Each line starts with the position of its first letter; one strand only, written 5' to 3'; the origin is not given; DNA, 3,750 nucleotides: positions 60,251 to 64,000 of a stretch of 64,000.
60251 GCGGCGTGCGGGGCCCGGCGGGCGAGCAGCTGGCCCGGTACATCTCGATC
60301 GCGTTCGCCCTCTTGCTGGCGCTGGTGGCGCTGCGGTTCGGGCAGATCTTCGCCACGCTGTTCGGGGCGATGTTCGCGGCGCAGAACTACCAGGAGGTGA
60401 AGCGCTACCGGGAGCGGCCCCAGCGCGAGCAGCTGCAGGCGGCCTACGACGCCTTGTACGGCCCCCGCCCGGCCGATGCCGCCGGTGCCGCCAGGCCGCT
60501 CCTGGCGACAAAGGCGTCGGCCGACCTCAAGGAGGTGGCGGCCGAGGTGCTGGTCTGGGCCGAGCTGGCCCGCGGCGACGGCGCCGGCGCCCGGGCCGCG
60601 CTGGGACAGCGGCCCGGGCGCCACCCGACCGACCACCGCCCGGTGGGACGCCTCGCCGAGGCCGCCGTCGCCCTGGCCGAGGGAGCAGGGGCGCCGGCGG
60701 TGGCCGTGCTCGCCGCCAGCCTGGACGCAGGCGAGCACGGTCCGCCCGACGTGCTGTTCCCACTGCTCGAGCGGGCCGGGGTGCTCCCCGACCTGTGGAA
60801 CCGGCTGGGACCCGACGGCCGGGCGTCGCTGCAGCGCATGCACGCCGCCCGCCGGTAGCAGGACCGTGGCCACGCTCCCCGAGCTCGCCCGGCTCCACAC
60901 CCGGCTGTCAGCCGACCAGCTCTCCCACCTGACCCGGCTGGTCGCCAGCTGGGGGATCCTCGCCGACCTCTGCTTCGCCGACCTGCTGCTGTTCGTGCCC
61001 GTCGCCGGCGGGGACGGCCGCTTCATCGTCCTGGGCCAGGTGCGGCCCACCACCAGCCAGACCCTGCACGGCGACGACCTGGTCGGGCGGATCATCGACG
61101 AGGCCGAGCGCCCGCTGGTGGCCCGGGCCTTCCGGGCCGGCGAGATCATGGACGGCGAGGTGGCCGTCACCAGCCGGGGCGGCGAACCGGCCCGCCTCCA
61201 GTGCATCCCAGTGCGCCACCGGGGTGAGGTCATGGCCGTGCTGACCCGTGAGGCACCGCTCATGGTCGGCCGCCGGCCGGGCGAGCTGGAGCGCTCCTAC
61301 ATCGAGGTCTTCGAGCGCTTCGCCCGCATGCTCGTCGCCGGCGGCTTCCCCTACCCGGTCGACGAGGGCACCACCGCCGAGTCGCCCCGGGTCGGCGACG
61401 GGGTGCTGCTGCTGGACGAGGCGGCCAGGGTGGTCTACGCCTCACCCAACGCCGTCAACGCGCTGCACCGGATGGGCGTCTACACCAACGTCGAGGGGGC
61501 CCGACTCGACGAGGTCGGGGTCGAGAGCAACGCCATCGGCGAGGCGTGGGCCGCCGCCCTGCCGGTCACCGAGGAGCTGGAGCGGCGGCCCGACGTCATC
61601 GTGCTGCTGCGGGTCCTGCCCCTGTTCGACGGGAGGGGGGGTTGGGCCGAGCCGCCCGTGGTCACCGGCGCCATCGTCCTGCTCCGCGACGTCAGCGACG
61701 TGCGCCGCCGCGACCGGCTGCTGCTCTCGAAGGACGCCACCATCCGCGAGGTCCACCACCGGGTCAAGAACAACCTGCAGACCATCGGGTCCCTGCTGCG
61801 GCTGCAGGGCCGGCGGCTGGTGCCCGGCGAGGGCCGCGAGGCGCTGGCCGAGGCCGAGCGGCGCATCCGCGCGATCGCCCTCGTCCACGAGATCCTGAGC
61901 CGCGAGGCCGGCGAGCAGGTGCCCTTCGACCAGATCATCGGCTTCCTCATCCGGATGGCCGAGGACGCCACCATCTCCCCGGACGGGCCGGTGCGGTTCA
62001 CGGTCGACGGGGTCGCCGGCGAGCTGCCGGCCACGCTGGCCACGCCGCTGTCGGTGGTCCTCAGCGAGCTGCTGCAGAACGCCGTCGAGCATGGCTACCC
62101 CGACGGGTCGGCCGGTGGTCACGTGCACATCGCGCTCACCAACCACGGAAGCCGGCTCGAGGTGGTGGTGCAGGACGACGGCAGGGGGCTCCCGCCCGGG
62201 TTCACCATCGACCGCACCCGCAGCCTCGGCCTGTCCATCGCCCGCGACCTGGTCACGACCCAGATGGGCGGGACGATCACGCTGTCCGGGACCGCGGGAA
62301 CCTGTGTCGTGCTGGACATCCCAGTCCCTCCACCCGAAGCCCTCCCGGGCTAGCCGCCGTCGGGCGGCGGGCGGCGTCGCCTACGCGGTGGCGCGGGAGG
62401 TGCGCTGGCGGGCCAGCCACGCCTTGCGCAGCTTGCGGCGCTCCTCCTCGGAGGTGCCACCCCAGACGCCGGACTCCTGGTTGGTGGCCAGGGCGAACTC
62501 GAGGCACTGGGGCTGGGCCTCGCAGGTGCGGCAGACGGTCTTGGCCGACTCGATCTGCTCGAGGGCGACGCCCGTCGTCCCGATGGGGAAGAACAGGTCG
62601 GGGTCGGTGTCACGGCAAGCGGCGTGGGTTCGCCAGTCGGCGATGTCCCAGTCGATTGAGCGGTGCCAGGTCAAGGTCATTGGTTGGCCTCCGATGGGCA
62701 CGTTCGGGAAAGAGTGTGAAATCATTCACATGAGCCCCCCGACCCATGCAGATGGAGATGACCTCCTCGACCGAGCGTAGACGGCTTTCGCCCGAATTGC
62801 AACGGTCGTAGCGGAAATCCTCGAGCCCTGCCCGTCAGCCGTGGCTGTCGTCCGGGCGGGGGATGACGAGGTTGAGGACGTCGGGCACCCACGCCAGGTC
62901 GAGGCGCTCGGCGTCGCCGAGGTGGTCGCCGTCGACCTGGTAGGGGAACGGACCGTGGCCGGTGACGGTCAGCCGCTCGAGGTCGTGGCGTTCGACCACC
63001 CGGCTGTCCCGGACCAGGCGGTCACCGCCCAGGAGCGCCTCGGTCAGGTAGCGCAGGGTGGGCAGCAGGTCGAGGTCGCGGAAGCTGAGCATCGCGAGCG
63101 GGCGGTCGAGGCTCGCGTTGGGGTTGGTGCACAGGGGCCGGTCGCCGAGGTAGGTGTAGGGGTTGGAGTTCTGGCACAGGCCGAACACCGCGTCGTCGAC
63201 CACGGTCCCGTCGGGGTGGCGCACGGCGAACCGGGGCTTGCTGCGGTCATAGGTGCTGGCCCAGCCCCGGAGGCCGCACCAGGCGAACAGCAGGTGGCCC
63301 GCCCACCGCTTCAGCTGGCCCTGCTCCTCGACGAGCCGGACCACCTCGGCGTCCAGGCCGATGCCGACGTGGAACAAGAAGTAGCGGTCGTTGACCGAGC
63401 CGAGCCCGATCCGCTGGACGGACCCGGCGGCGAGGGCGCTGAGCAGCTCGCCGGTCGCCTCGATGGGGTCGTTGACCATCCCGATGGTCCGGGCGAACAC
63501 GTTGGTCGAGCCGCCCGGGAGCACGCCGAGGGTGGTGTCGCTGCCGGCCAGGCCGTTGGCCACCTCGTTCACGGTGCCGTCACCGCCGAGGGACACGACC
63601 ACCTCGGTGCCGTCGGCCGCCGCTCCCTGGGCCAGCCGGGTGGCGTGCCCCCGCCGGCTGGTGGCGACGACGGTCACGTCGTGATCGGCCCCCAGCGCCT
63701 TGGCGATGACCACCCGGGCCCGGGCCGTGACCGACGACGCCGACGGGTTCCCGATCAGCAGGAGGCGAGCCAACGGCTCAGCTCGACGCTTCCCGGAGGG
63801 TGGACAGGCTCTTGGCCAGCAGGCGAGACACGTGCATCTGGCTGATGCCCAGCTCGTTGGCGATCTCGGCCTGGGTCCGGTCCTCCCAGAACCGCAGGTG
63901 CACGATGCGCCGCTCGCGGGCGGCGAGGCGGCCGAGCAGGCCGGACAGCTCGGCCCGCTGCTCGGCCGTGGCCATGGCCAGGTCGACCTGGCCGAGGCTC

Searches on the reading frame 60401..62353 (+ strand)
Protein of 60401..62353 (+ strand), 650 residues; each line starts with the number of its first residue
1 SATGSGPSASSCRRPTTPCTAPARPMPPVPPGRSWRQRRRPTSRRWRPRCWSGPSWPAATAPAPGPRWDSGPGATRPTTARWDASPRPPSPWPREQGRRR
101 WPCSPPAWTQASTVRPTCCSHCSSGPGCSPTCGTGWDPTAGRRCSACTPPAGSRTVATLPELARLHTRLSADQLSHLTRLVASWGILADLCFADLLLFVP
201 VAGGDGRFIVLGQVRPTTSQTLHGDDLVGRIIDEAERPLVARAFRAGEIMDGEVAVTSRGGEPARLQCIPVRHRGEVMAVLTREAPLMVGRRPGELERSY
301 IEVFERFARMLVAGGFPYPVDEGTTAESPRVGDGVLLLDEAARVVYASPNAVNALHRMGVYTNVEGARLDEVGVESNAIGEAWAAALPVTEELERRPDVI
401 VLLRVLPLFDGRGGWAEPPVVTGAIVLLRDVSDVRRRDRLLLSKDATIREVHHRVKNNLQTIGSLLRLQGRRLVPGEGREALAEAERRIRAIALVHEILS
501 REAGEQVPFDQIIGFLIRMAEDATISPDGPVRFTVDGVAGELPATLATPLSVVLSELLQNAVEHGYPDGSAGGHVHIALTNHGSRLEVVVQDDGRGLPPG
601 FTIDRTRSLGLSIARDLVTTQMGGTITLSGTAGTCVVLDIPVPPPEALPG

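Call 70: search_protein_families(library=pfam, max_evalue=0.00001, proteins=[window:60401-62353:+])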
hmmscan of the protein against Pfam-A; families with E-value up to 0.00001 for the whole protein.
window:60401-62353:+ (650 aa): 5 families
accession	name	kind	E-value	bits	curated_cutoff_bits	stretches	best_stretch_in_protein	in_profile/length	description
PF12282.15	GAF_PdtaS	-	3.4e-36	124.7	23.7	1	160-302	2-143/145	Histidine kinase PdtaS, GAF domain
PF07568.18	HisKA_2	-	2.1e-20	73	22.3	1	450-518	1-70/76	Histidine kinase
PF02518.31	HATPase_c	-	4e-15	56.7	26.4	1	548-643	4-110/111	Histidine kinase-, DNA gyrase B-, and HSP90-like ATPase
PF13581.12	HATPase_c_2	-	7.1e-10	39.4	27.4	1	540-621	22-112/127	Histidine kinase-like ATPase domain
PF07536.20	HWE_HK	-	1.1e-08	36.1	22.8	1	450-514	1-63/83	HWE histidine kinase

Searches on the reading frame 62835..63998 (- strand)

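Call 70: search_protein_families(library=pfam, max_evalue=0.00001, proteins=[window:62835-63998:-])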
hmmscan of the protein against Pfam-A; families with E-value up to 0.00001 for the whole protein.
window:62835-63998:- (387 aa): 1 family
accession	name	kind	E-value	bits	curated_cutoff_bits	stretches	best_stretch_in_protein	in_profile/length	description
PF00781.29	DAGK_cat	-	5.5e-24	84.6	23.6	1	78-200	1-123/125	Diacylglycerol kinase catalytic domain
